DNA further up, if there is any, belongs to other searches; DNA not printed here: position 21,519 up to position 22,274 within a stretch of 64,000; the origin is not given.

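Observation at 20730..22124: Two paralogous stand-alone CAP-effector-domain proteins flank the hydrogenase protease and lack the cNMP phosphate-binding arginine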

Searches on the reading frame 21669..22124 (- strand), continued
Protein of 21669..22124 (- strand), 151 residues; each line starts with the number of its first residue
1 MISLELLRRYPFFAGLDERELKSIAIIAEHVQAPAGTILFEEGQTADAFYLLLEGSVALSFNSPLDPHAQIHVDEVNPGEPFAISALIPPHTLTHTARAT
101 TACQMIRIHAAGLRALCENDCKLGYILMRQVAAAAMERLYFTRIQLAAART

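Call 17: search_solved_structures(query=A1, max_evalue=0.001, show_alignments=4)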
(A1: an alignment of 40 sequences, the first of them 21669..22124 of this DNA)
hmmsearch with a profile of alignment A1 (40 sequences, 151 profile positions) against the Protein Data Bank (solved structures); distinct sequences matched with E-value up to 0.001: 97 (the best 60 are shown).
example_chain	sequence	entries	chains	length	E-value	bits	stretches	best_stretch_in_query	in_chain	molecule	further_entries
3mdp_A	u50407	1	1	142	2.6e-42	147.8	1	1-140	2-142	Cyclic nucleotide-binding domain (CNMP-BD) protein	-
2pqq_A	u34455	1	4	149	4.5e-15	59.4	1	5-133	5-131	Putative transcriptional regulator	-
9ya0_MA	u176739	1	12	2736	3e-14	56.7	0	6-108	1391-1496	PCR12, TGME49_219070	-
2z69_A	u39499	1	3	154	3.4e-11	46.8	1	2-140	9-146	DNR protein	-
3dkw_A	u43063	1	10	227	8.5e-11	45.5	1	2-140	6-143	DNR protein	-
4byy_A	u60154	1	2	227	1.7e-10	44.6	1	4-139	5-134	TRANSCRIPTIONAL REGULATOR, CRP/FNR FAMILY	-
4cyd_A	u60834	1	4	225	1.7e-10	44.6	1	4-139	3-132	PROBABLE TRANSCRIPTION REGULATOR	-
3r6s_A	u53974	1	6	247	2.1e-10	44.2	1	4-139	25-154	transcription regulator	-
5jr7_B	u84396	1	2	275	2.9e-10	43.8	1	4-109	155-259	cAMP-dependent protein kinase type I-alpha regulatory subunit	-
1ne4_A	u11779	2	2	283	3.2e-10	43.7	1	4-109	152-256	cAMP-dependent protein kinase type I-alpha regulatory chain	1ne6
4x6r_B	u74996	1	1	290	3.3e-10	43.6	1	4-109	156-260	cAMP-dependent protein kinase type I-alpha regulatory subunit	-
2qcs_B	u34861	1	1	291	3.3e-10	43.6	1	4-109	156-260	cAMP-dependent protein kinase type I-alpha regulatory subunit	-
1rgs_A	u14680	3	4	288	3.4e-10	43.6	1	4-109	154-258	CAMP DEPENDENT PROTEIN KINASE | cAMP-dependent protein kinase type I-alpha regulatory chain | cAMP-dependent protein kinase type I-alpha regulatory subunit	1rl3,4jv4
7lz4_A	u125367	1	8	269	4.9e-10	43.1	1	4-109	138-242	cAMP-dependent protein kinase type I-alpha regulatory subunit, N-terminally processed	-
4mx3_A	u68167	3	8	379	8.5e-10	42.3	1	4-109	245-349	cAMP-dependent protein kinase type I-alpha regulatory subunit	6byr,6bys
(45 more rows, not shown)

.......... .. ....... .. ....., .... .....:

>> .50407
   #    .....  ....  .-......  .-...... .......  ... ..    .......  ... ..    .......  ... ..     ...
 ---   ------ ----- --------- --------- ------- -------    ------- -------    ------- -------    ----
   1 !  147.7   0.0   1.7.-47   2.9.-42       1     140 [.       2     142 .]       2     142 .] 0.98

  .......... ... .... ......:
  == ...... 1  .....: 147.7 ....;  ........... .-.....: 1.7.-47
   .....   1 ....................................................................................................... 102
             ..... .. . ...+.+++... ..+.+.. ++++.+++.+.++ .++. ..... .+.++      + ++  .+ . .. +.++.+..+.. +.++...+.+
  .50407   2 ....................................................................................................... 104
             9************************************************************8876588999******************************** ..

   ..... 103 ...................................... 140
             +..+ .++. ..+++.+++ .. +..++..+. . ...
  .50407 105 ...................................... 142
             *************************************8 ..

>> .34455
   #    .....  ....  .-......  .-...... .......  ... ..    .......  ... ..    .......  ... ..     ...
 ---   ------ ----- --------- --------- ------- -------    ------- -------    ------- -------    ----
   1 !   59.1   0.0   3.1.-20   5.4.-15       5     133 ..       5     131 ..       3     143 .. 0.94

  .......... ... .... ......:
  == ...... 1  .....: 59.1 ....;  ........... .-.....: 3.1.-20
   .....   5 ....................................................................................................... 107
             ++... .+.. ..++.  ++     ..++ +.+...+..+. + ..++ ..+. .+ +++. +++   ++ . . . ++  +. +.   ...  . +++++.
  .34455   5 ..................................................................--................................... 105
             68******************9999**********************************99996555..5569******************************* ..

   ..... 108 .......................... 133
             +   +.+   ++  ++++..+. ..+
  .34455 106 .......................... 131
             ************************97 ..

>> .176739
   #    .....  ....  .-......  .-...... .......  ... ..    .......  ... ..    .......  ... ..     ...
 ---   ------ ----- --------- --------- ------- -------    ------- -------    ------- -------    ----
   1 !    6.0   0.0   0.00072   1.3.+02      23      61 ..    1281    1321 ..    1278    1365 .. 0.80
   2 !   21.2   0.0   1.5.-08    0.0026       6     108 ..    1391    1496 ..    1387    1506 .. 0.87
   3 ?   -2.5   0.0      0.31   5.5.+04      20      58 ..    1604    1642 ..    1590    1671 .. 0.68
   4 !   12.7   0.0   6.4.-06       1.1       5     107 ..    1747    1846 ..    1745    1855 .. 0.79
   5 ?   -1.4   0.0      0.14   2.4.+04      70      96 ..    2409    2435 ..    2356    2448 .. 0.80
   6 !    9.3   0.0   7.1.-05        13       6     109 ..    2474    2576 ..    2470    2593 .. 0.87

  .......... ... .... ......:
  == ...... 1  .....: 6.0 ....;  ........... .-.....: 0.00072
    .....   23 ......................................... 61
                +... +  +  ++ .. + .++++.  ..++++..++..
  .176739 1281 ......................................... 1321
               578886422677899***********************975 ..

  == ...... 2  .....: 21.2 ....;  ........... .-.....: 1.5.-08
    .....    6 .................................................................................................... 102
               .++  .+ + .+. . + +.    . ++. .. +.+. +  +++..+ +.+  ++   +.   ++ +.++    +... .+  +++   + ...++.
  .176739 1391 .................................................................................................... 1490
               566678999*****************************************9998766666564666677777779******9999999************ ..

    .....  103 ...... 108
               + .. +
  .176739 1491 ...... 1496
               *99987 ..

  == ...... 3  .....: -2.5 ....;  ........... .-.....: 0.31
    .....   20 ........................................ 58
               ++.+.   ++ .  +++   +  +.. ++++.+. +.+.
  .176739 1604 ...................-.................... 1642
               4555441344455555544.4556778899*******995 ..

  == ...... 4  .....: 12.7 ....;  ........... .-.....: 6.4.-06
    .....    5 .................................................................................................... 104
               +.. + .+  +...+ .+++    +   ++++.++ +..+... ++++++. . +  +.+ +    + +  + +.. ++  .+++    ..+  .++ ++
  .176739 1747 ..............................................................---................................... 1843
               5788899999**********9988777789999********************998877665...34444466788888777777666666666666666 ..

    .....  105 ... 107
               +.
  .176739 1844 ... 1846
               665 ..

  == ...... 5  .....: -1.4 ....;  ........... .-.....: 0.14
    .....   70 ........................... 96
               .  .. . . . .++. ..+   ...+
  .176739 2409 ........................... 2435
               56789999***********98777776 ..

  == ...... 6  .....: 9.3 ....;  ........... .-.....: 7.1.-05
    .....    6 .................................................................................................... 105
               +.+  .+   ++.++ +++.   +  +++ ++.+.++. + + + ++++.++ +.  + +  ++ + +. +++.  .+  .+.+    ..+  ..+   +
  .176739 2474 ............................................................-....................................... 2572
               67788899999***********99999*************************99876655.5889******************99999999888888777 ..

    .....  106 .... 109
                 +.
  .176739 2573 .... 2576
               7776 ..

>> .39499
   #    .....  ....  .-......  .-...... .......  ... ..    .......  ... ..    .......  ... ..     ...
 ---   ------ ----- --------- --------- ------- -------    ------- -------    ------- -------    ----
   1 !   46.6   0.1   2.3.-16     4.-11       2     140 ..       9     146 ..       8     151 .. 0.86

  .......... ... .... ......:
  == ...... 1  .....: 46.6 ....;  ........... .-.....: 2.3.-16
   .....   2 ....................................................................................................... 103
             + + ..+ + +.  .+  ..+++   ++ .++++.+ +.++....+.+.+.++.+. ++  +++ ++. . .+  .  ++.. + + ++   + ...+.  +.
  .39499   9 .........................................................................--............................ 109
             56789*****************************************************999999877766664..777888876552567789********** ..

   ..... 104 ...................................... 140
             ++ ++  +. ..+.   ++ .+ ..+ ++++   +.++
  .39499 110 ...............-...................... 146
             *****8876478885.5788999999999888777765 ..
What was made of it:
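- On Gmet_1532 (3MDP)-like stand-alone CNB subfamily: Profile E 2.6e-42 over residues 1-140 (call 17).
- Closest known: Gmet_1532 of Geobacter metallireducens. Same: It has the same degenerate cassette, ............, with Val for Glu and Tyr for Arg (call 17).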

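Call 21: predict_structure(alignment_id=A1)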
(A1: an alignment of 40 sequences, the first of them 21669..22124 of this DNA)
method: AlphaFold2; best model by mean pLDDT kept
length: 151 residues; sequences in the alignment: 40
mean_pLDDT: 93.7   pTM: 0.86
mean pLDDT of the five models: 93.7, 93.5, 92.7, 92.6, 92.6
residues with pLDDT >= 90: 121; 70-90: 30; 50-70: 0; < 50: 0
segments of 3 or more residues with pLDDT < 50: none
pLDDT, mean of each block of 10 residues (from residue 1): 93 95 98 98 97 96 85 90 95 96 98 97 96 91 82 75
secondary structure, 60 per line:
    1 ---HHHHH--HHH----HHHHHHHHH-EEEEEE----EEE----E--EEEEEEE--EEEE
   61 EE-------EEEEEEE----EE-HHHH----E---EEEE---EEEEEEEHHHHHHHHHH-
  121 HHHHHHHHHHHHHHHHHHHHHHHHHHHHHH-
elements in order: H4-8 H18-26 E28-33 E38-40 E48-54 E57-62 E70-76 H84-87 E96-99 E103-109 H110-119 H121-150
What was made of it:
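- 21669..22124 (-): CNB1: 151-aa single-domain CAP/CRP-effector-fold protein, from the clade that sits directly after MvhA. AF2 model with pLDDT 93.7: beta-barrel plus a 30-residue C-helix at 121-150 (call 21).
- On Pfam PF00027 cNMP_binding / CAP_ED fold superfamily: AF2 model with pLDDT 93.7 and pTM 0.86 (call 21).
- On CRP/FNR family transcription factors: The protein ends at residue 151/153 with the C-helix (call 21).
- AF2 model with pLDDT 93.7 (call 21). A long C-helix of the dimerising type is present (call 21).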

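Call 24: fold_search(model_id=the predicted structure, library=pdb)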
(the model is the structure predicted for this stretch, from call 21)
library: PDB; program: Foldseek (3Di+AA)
matches with E <= 10: 1473; with E <= 0.001: 640
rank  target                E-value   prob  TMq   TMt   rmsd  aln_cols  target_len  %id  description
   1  3mdp                  4.6e-16  1.00  0.84  0.95   1.2       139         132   44  Crystal structure of a Putative Cyclic nucleotide-binding protein (Gmet_1532) from Geobacter metallireducens GS-15 at 1. (released 2010-05-19)
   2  2pqq_D                5.4e-11  1.00  0.67  0.70   4.7       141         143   28  Structural Genomics, the crystal structure of the N-terminal domain of a transcriptional regulator from Streptomyces c (released 2007-06-05)
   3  4byy_B                6.9e-11  1.00  0.71  0.55   3.7       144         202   24  Apo GlxR (released 2014-07-30)
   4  2pqq_C                1.1e-10  1.00  0.67  0.72   3.8       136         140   26  Structural Genomics, the crystal structure of the N-terminal domain of a transcriptional regulator from Streptomyces c (released 2007-06-05)
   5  2pqq_A                1.3e-10  1.00  0.67  0.69   3.3       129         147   28  Structural Genomics, the crystal structure of the N-terminal domain of a transcriptional regulator from Streptomyces c (released 2007-06-05)
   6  4cyd_A                1.5e-10  1.00  0.74  0.52   2.9       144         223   24  GlxR bound to cAMP (released 2014-12-17)
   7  4byy_A                1.7e-10  1.00  0.71  0.50   3.4       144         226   24  Apo GlxR (released 2014-07-30)
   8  4a2u_H                1.8e-10  1.00  0.74  0.52   2.9       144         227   22  CRP(CAP) from Myco. Tuberculosis, with cAMP (released 2012-10-10)
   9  4cyd_D                2.3e-10  1.00  0.74  0.54   2.8       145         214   23  GlxR bound to cAMP (released 2014-12-17)
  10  3i54_D                2.4e-10  1.00  0.72  0.50   3.2       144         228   22  Crystal structure of MtbCRP in complex with cAMP (released 2009-09-08)
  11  3dkw_A                2.7e-10  1.00  0.73  0.51   4.1       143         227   20  Crystal Structure of DNR from Pseudomonas aeruginosa. (released 2009-05-19)
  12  7pza_A                2.9e-10  1.00  0.76  0.53   2.9       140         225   24  Structure of the Clr-cAMP-DNA complex (released 2022-11-02)
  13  7t4t_A                3.3e-10  1.00  0.67  0.23   1.9       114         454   23  Crystal Structure of cGMP-dependent Protein Kinase (released 2023-06-14)
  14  4a2u_F                3.3e-10  1.00  0.73  0.52   2.9       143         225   22  CRP(CAP) from Myco. Tuberculosis, with cAMP (released 2012-10-10)
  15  2pqq_B                3.3e-10  1.00  0.66  0.69   4.5       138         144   28  Structural Genomics, the crystal structure of the N-terminal domain of a transcriptional regulator from Streptomyces c (released 2007-06-05)
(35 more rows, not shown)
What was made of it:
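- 21669..22124 (-): Closest solved structure is 3MDP, TM 0.84/0.95, rmsd 1.2 A, 44% id (call 24).
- On Pfam PF00027 cNMP_binding / CAP_ED fold superfamily: There are 640 PDB matches at E<=0.001; the 50 best are all CNB-domain or CRP-family structures (call 24).
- On Gmet_1532 (3MDP)-like stand-alone CNB subfamily: TM 0.84/0.95, 44% id (call 24).
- Closest known: Gmet_1532 of Geobacter metallireducens. Same: Profile E 2.6e-42, 44% identity, TM 0.84/0.95, rmsd 1.2 A (calls 17, 24).
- Closest known: CRP/FNR-family sensors that use the effector domain for non-nucleotide signals. Same: DNR and GlxR are among the best sequence and fold matches (calls 17, 24).
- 3MDP matches at profile E 2.6e-42 and TM 0.84/0.95 (calls 17, 24).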

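Call 43: search_protein_representatives(alignment_id=A1)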
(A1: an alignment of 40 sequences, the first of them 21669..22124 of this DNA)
Query: 40 sequences, 151 profile positions. Proteins with E-value up to 0.001 (for the whole library): 29391; up to 1e-10: 4101; up to 1e-30: 163. The best 150 are listed.
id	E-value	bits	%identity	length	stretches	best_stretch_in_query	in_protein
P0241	1.6e-124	427.8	-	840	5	7-138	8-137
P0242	1.4e-72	259.1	-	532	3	7-141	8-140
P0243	2.9e-57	209.4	-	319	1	1-151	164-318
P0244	1.6e-56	207.0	-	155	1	1-150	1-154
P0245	5.3e-56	205.3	-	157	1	1-150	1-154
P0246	1.4e-55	203.9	-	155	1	1-149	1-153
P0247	3.1e-55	202.8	-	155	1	1-149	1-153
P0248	8.2e-55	201.4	-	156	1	1-149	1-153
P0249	1.6e-53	197.3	-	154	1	1-151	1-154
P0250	2.6e-53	196.5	-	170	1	1-150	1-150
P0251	4.3e-53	195.9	-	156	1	1-149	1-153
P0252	1.5e-51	190.9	-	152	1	1-151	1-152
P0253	2.0e-51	190.5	-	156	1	1-150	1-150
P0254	3.3e-51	189.7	-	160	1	1-149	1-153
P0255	3.3e-50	186.5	-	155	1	1-151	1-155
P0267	7.7e-48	178.8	-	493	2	4-141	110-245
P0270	5.1e-47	176.1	-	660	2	2-150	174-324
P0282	1.3e-45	171.6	-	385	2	7-139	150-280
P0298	5.6e-43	163.0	-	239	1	1-147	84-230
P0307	1.6e-41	158.3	-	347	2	5-142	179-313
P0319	5.7e-40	153.2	-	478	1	1-147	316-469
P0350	7.0e-36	140.0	-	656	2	4-150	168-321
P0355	1.7e-35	138.7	-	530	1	2-143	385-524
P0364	1.2e-34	136.0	-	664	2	6-150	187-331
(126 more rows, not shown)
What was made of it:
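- On Gmet_1532 (3MDP)-like stand-alone CNB subfamily: 163 clusters at 50% identity with E<=1e-30 (call 43).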

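Call 44: search_protein_families(library=pfam, proteins=[P0243, P0270, P0350, P0364, P0319, P0355, P0267, P0298, P0282, P0307], max_evalue=0.001)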
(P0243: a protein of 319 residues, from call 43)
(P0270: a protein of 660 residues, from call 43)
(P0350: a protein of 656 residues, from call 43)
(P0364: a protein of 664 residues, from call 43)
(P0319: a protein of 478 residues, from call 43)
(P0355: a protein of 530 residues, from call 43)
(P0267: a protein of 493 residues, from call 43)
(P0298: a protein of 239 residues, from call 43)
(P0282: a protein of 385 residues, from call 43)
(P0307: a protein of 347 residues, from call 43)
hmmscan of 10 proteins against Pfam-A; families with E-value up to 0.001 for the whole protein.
P0243 (319 aa): 2 families
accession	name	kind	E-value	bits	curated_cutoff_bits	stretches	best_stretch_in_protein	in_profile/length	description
PF01750.23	HycI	-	1e-09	38.7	23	1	45-150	25-128/130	Hydrogenase maturation protease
PF00027.35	cNMP_binding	-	1e-07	32.3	27.5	1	195-286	3-88/89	Cyclic nucleotide-binding domain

P0270 (660 aa): 2 families
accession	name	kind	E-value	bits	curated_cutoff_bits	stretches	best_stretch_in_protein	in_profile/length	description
PF00027.35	cNMP_binding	-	4e-15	56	27.5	2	204-294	3-89/89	Cyclic nucleotide-binding domain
PF01553.26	Acyltransferase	-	7.4e-07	29.5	23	1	442-597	4-131/132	Acyltransferase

P0350 (656 aa): 2 families
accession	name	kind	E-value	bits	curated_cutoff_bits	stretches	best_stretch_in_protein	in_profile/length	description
PF00027.35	cNMP_binding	-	1.2e-20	73.7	27.5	2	196-290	3-88/89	Cyclic nucleotide-binding domain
PF01553.26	Acyltransferase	-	3.2e-10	40.4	23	1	441-596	6-131/132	Acyltransferase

P0364 (664 aa): 2 families
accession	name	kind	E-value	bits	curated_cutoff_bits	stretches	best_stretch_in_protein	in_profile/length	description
PF00027.35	cNMP_binding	-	5.5e-21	74.8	27.5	2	212-296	2-84/89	Cyclic nucleotide-binding domain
PF01553.26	Acyltransferase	-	2.7e-07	30.9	23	1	449-605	4-131/132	Acyltransferase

P0319 (478 aa): 1 family
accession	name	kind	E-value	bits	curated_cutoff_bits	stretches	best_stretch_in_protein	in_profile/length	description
PF00027.35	cNMP_binding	-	1.2e-10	41.7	27.5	1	346-439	2-86/89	Cyclic nucleotide-binding domain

P0355 (530 aa): 2 families
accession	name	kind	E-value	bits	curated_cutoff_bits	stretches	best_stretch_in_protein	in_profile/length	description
PF03916.19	NrfD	-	3.1e-20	73.5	25.8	1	44-327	5-304/313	Polysulphide reductase, NrfD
PF00027.35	cNMP_binding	-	1.5e-18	67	27.5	1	414-501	2-89/89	Cyclic nucleotide-binding domain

P0267 (493 aa): 2 families
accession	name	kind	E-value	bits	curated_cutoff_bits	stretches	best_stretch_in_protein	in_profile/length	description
PF00027.35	cNMP_binding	-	2.4e-32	111.2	27.5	2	279-364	2-87/89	Cyclic nucleotide-binding domain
PF13356.12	Arm-DNA-bind_3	-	1.6e-13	51.1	27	1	5-92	2-82/83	Arm DNA-binding domain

P0298 (239 aa): 1 family
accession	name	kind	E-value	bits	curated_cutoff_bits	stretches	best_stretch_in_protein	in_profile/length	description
PF00027.35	cNMP_binding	-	8.3e-12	45.4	27.5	1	115-203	3-89/89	Cyclic nucleotide-binding domain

P0282 (385 aa): 1 family
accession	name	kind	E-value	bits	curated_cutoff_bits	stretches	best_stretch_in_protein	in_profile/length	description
PF00027.35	cNMP_binding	-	6.2e-34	116.3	27.5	2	174-261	2-89/89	Cyclic nucleotide-binding domain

P0307 (347 aa): 1 family
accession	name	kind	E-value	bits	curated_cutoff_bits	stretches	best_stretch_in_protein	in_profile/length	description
PF00027.35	cNMP_binding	-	3.5e-29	101.1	27.5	2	205-291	2-89/89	Cyclic nucleotide-binding domain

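Call 45: list_cluster_members(proteins=[P0243, P0355, P0319, P0298])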
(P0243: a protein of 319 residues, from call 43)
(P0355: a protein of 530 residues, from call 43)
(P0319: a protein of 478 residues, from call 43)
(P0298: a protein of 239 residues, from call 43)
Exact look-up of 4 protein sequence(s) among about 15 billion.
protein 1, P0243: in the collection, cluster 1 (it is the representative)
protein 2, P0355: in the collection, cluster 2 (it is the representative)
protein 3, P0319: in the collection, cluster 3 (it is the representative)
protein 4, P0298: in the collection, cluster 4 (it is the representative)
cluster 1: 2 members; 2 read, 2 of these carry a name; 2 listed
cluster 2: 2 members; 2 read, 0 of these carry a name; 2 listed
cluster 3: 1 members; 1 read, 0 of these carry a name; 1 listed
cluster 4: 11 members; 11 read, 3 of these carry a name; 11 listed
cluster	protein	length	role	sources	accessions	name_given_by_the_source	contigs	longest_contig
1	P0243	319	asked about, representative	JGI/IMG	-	hydrogenase maturation protease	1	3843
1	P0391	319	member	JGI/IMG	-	hydrogenase maturation protease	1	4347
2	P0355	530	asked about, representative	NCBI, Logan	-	-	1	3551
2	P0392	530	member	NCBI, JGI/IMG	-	-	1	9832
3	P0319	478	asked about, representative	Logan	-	-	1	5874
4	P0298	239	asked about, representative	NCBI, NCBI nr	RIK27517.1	MAG: hypothetical protein DCC52_09270 [Chloroflexi bacterium] | MAG: hypothetical protein DCC52_09270 [Chloroflexota bacterium]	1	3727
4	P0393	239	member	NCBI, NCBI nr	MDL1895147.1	cyclic nucleotide-binding domain-containing protein [Anaerolineae bacterium CFX7]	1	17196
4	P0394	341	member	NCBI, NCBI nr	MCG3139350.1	MAG: hypothetical protein HDKAJFGB_00218 [Anaerolineae bacterium] | hypothetical protein [Anaerolineae bacterium]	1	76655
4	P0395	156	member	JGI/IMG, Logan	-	-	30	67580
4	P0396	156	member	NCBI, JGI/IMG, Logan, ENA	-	-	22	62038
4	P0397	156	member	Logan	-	-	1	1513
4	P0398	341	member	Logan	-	-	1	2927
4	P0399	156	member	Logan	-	-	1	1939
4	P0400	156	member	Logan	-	-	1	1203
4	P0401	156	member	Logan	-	-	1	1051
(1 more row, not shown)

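Call 49: find_encoding_contigs(protein=P0391, flank=4000, max_places=2)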
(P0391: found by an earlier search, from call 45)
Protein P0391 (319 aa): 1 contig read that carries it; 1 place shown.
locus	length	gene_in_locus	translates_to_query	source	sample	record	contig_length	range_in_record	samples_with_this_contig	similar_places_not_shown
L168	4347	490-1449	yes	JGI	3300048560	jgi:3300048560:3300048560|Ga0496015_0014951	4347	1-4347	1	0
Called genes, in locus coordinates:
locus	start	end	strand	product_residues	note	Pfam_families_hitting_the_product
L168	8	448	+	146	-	PF04474:DUF554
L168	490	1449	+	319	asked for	PF01750:HycI, PF00027:cNMP_binding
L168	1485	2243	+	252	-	-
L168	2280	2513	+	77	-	-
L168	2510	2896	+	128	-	PF01850:PIN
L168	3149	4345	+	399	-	?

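Call 50: find_encoding_contigs(protein=P0243, flank=4000, max_places=2)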
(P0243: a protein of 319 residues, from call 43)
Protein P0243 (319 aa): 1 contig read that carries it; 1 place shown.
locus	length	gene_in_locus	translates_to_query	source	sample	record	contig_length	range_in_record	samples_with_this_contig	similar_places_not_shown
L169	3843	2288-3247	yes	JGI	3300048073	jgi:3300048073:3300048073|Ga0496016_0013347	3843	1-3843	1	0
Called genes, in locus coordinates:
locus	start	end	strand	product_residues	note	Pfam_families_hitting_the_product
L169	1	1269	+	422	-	?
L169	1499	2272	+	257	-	PF04474:DUF554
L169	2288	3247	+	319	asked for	PF01750:HycI, PF00027:cNMP_binding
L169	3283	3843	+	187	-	?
